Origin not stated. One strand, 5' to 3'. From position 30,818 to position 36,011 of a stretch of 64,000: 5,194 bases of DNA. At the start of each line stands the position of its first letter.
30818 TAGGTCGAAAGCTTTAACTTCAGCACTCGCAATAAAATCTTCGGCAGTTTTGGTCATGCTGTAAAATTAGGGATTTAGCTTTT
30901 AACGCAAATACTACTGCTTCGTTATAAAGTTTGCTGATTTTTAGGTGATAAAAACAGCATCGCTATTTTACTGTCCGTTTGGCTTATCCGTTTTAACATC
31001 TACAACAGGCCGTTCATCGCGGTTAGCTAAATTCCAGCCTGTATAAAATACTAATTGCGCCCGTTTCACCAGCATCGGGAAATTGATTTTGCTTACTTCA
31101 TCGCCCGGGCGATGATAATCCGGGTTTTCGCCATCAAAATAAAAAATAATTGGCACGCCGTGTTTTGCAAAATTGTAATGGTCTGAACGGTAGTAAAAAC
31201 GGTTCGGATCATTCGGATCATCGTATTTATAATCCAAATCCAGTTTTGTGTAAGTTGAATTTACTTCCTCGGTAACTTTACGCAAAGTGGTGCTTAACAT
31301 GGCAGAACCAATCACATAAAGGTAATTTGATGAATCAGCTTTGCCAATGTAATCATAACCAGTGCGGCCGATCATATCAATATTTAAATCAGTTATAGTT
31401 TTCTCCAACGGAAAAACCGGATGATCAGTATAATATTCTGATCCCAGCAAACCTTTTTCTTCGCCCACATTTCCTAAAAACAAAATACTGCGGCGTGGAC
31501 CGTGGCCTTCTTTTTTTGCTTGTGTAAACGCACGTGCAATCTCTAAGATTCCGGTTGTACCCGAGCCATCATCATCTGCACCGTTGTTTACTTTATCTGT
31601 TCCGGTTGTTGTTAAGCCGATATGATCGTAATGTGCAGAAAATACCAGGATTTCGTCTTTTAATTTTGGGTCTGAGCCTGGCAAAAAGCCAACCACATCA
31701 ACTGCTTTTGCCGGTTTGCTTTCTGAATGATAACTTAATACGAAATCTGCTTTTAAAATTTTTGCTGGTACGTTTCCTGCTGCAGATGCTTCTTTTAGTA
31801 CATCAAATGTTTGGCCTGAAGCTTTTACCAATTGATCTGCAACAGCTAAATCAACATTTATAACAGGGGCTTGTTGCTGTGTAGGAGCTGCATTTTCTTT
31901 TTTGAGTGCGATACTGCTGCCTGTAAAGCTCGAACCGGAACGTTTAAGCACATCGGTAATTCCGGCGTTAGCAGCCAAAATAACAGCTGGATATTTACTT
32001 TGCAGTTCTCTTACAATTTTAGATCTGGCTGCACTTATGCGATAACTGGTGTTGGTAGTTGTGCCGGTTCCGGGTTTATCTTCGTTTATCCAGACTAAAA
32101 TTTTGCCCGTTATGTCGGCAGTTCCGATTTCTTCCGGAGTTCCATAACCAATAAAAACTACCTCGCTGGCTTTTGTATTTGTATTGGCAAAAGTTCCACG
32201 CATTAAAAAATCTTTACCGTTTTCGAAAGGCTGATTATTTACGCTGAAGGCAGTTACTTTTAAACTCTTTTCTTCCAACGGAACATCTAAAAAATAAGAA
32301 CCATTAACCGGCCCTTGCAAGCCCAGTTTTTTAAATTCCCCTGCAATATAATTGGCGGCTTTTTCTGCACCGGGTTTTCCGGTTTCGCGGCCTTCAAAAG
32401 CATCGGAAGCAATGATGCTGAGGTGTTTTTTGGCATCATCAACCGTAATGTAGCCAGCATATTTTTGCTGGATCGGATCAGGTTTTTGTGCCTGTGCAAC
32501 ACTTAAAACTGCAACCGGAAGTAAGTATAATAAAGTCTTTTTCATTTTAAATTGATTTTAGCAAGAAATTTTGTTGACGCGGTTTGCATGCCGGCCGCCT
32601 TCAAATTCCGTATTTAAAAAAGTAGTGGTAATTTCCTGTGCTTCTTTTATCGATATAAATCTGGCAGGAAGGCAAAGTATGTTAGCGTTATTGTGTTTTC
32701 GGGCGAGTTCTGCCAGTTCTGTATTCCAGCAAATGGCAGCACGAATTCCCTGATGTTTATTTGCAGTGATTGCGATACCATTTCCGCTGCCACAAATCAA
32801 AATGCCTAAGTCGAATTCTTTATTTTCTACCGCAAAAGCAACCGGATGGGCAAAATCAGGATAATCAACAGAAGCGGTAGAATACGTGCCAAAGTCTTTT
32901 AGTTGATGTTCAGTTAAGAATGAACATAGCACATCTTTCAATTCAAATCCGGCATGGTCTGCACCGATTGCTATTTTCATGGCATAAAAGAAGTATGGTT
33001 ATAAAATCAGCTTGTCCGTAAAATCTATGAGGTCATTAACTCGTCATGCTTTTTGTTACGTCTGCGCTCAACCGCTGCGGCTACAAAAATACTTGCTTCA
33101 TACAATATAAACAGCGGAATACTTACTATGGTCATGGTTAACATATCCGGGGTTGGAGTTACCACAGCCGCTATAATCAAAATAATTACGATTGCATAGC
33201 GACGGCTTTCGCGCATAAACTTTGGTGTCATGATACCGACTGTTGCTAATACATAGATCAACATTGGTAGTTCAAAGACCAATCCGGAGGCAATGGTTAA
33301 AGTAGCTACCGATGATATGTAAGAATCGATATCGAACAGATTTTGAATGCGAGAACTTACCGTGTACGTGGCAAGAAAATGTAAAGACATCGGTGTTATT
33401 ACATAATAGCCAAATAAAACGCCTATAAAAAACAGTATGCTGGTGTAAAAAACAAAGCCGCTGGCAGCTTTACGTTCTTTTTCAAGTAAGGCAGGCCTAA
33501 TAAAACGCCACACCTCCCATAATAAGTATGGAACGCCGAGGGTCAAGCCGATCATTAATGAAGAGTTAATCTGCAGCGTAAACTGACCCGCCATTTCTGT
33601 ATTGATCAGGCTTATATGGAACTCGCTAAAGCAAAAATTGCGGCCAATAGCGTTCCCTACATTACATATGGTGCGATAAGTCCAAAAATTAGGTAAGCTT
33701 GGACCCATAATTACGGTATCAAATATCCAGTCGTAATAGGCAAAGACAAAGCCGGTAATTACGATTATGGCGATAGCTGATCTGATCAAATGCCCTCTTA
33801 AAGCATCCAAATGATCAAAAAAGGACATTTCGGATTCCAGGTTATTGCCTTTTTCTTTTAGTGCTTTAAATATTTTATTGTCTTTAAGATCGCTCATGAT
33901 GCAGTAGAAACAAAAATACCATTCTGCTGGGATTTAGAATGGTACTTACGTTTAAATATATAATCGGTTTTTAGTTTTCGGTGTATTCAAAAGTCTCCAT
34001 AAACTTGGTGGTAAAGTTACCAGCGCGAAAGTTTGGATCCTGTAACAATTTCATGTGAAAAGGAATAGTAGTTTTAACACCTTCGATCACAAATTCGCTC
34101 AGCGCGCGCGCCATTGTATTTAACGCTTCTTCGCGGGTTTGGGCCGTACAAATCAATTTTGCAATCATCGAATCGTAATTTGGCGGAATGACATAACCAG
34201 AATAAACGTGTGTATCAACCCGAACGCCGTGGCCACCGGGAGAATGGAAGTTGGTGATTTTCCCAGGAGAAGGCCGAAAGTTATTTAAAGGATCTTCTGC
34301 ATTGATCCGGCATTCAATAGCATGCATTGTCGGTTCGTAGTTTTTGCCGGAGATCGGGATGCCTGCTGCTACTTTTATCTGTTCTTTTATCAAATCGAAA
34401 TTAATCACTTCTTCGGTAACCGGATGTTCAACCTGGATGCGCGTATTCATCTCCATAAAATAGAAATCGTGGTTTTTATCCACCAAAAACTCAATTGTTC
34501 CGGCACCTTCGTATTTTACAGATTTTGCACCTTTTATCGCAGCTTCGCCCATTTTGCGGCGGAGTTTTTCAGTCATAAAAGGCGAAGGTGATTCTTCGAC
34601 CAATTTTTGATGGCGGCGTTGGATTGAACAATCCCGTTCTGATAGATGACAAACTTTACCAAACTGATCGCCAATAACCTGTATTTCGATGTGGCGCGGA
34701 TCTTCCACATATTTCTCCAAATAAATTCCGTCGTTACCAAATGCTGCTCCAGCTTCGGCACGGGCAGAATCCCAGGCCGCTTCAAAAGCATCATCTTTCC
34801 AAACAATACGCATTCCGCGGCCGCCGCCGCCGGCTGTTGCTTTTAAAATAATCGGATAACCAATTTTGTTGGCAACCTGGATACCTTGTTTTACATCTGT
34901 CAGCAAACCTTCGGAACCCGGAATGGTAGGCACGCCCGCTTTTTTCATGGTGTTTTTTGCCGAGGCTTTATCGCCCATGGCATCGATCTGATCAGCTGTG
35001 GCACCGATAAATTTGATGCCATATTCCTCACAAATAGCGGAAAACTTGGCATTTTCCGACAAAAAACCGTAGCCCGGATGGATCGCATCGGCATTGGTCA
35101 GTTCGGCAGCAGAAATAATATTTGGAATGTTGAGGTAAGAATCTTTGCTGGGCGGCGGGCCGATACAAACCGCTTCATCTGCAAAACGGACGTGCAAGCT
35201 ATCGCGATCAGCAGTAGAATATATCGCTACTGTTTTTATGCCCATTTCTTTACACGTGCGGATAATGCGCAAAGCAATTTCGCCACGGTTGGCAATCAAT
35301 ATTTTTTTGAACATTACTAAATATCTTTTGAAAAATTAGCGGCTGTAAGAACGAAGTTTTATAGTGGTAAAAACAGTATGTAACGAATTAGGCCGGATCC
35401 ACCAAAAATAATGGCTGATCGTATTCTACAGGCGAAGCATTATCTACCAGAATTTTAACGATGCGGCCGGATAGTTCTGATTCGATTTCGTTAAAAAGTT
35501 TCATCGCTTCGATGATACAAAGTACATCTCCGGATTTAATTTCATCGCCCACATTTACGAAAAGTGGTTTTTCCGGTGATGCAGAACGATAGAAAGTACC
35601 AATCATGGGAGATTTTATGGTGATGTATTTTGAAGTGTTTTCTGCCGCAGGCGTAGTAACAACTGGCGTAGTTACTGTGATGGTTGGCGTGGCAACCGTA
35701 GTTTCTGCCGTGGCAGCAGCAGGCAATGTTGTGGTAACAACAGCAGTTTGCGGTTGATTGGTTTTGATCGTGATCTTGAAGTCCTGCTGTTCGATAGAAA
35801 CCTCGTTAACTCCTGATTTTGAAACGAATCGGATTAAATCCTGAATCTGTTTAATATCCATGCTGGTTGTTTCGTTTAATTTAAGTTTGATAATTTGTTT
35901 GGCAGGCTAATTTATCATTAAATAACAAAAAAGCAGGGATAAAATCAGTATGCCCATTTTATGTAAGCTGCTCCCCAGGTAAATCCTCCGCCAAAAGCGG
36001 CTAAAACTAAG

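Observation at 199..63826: Hyper-abundant oriented oligomer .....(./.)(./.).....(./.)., about one copy per kb in spacers and inside unrelated genes: candidate DNA-uptake-type signal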

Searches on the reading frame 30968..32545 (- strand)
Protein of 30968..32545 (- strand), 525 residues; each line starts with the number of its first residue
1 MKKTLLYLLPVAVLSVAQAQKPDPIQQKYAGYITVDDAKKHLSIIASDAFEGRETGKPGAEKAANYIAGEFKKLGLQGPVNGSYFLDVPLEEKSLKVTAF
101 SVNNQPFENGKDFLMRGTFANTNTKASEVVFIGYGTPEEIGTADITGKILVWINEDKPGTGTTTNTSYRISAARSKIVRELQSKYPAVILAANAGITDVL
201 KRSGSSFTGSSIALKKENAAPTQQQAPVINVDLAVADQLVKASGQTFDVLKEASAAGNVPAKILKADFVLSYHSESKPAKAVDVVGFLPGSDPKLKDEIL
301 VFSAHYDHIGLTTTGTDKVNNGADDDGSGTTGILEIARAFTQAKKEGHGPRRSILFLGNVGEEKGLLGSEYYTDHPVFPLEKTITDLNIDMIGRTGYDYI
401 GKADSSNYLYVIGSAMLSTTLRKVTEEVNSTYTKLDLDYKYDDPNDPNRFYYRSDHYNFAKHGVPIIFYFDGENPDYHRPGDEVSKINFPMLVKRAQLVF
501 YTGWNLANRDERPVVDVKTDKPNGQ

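Call 17: search_protein_families(library=pfam, max_evalue=0.000001, proteins=[window:30968-32545:-])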
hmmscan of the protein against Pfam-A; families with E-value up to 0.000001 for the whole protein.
window:30968-32545:- (525 aa): 1 family
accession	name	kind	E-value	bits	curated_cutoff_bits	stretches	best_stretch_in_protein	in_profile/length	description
PF04389.22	Peptidase_M28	-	1.7e-38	132.7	21.3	1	284-500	2-190/193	Peptidase family M28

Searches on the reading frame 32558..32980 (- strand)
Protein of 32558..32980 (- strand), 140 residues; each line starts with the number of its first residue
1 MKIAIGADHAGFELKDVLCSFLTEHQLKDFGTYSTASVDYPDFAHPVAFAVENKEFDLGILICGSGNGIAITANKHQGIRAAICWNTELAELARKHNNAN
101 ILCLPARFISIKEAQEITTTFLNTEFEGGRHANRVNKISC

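Call 17: search_protein_families(library=pfam, max_evalue=0.000001, proteins=[window:32558-32980:-])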
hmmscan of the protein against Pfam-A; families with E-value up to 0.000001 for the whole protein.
window:32558-32980:- (140 aa): 1 family
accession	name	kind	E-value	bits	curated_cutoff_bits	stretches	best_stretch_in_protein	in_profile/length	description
PF02502.23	LacAB_rpiB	-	6.7e-60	201.5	24.7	1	3-138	1-138/138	Ribose/Galactose Isomerase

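Call 41: find_encoding_contigs(protein=window:32558-32980:-, flank=10000, max_places=8)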
Protein window:32558-32980:- (140 aa): no gene with exactly this product is on record in the collection.

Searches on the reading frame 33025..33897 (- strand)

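Call 17: search_protein_families(library=pfam, max_evalue=0.000001, proteins=[window:33025-33897:-])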
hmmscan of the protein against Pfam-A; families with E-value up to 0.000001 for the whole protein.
window:33025-33897:- (290 aa): 1 family
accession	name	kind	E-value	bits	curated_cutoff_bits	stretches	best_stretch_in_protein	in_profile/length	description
PF00902.23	TatC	-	2e-65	221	25.1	1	28-261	1-208/208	Sec-independent protein translocase protein (TatC)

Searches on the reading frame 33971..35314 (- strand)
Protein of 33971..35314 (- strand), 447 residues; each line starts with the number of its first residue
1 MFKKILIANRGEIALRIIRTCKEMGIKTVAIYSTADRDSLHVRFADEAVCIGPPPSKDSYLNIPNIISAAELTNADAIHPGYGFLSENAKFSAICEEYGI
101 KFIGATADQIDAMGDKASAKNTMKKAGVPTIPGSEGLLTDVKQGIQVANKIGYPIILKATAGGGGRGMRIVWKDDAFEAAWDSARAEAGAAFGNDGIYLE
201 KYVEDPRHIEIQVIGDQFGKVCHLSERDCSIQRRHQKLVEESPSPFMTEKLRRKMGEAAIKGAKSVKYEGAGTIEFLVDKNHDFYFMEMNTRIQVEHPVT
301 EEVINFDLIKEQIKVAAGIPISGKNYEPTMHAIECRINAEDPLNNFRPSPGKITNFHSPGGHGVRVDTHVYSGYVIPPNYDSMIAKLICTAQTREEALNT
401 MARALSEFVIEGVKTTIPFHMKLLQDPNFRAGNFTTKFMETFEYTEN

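Call 17: search_protein_families(library=pfam, max_evalue=0.000001, proteins=[window:33971-35314:-])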
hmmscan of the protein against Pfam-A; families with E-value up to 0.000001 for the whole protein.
window:33971-35314:- (447 aa): 5 families
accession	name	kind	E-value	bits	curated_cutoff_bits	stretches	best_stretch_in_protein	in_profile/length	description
PF02786.22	CPSase_L_D2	-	7.1e-76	254.8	19.8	1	115-321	1-208/211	Carbamoyl-phosphate synthase L chain, ATP binding domain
PF00289.28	Biotin_carb_N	-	1.6e-47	161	25.5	1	1-110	1-110/110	Biotin carboxylase, N-terminal domain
PF02785.25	Biotin_carb_C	-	1.5e-44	150.9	32.4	1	334-440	1-107/108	Biotin carboxylase C-terminal domain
PF07478.18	Dala_Dala_lig_C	-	4e-08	33.5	24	1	145-291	29-174/204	D-ala D-ala ligase C-terminus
PF02222.28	ATP-grasp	-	1.1e-07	32.1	27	1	138-292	16-162/179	ATP-grasp domain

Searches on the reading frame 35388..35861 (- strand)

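Call 17: search_protein_families(library=pfam, max_evalue=0.000001, proteins=[window:35388-35861:-])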
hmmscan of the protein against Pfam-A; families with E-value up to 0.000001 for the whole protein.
window:35388-35861:- (157 aa): 1 family
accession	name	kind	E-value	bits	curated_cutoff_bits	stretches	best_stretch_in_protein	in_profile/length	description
PF00364.28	Biotin_lipoyl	-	2.7e-22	78.8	22.1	1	81-152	2-71/73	Biotin-requiring enzyme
